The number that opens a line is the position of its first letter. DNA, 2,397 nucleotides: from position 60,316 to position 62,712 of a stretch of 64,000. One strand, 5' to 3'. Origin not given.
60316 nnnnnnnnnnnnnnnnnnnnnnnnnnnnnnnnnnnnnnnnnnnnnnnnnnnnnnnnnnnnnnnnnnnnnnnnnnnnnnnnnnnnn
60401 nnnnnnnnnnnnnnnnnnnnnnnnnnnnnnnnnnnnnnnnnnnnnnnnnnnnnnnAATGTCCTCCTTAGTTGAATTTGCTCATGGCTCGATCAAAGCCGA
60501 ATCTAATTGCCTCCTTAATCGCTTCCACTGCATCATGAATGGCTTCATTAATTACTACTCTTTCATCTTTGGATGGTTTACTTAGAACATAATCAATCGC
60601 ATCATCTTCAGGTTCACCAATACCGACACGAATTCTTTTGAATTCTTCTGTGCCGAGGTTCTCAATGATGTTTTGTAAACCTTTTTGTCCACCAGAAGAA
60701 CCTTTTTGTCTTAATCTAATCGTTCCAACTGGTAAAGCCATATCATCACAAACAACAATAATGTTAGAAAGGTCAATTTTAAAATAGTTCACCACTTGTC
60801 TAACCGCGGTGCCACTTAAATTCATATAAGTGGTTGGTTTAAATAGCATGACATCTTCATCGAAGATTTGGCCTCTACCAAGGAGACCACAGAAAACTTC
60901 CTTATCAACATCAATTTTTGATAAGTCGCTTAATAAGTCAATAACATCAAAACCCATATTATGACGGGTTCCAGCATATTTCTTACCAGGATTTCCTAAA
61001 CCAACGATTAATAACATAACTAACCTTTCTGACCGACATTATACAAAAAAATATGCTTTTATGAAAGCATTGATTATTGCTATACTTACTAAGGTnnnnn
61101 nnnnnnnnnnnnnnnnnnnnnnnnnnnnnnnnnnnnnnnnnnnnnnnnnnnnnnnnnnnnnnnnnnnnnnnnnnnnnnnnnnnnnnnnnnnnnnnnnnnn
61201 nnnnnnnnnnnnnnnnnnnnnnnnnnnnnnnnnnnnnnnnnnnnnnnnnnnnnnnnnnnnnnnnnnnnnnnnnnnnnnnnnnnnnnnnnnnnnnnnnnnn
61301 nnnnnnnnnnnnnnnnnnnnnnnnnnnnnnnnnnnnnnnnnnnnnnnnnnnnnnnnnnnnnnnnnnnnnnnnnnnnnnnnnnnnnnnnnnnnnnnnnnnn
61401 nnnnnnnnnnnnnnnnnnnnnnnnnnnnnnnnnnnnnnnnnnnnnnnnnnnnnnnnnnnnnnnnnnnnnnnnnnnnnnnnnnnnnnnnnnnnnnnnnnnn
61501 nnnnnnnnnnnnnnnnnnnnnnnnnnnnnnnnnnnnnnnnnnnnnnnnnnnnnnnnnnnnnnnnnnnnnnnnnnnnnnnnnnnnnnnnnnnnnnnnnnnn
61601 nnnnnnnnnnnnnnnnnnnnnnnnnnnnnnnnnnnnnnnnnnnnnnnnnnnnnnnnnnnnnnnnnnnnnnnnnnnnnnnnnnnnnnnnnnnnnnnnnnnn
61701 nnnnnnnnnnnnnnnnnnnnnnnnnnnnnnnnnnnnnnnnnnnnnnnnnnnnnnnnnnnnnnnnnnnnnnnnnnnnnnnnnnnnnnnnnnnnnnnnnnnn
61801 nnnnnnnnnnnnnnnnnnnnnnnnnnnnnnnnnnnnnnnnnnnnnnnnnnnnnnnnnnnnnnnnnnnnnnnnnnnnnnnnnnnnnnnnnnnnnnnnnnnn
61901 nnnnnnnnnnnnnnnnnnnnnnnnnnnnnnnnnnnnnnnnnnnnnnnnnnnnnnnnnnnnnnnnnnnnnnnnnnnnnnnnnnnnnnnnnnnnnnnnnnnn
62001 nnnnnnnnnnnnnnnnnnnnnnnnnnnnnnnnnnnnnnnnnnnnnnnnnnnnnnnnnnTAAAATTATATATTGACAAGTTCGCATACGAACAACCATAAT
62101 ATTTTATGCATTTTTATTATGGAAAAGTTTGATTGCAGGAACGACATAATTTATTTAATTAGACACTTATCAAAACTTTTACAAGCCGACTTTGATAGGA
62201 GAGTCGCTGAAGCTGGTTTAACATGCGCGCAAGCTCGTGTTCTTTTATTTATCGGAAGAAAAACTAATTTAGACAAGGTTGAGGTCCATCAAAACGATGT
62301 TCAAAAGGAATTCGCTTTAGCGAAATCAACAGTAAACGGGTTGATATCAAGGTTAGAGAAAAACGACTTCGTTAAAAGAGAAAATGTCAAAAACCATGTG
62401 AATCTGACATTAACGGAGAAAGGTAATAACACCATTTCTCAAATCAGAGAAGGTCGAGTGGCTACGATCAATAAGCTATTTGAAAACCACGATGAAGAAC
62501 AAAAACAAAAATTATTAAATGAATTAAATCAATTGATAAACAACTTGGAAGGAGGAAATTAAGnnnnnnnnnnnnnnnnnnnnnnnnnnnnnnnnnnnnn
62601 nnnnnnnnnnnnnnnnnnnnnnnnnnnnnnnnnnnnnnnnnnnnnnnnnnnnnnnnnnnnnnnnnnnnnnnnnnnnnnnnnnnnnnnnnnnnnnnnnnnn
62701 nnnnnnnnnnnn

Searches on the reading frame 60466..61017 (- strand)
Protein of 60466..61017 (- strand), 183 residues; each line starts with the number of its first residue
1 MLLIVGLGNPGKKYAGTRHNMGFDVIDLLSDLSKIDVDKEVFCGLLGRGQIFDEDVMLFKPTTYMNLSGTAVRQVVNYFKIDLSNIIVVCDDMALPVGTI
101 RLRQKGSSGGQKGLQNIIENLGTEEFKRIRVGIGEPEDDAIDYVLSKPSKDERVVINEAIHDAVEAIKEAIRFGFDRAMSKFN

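Call 59: search_protein_families(library=pfam, proteins=[window:60466-61017:-], max_evalue=0.001)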
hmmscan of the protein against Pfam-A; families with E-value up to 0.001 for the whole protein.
window:60466-61017:- (183 aa): 1 family
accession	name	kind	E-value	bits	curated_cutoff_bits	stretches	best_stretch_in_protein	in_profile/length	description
PF01195.25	Pept_tRNA_hydro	-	4.5e-67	225.9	27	1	3-183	1-183/183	Peptidyl-tRNA hydrolase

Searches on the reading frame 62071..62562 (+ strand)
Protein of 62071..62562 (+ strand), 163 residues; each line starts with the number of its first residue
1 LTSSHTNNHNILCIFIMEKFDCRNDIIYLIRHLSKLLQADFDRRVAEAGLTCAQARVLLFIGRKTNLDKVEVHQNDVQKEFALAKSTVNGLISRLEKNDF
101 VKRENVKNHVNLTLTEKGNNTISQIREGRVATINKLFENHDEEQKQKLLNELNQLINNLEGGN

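Call 59: search_protein_families(library=pfam, proteins=[window:62071-62562:+], max_evalue=0.001)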
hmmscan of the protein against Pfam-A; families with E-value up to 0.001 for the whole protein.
window:62071-62562:+ (163 aa): 4 families
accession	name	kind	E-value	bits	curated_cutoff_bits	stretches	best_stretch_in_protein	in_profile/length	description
PF12802.13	MarR_2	-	9.9e-07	29.3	27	1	49-106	2-55/61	MarR family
PF03965.22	Penicillinase_R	-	0.00012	22.8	22.6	1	51-111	2-61/115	Penicillinase repressor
PF22665.2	DUF6293_C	-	0.00062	20.6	27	1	60-122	38-98/101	DUF6293 C-terminal winged helix domain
PF20686.2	CsoSCA_cat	-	0.00083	19.3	21.5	1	43-140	120-216/236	Carboxysome Shell Carbonic Anhydrase, catalytic domain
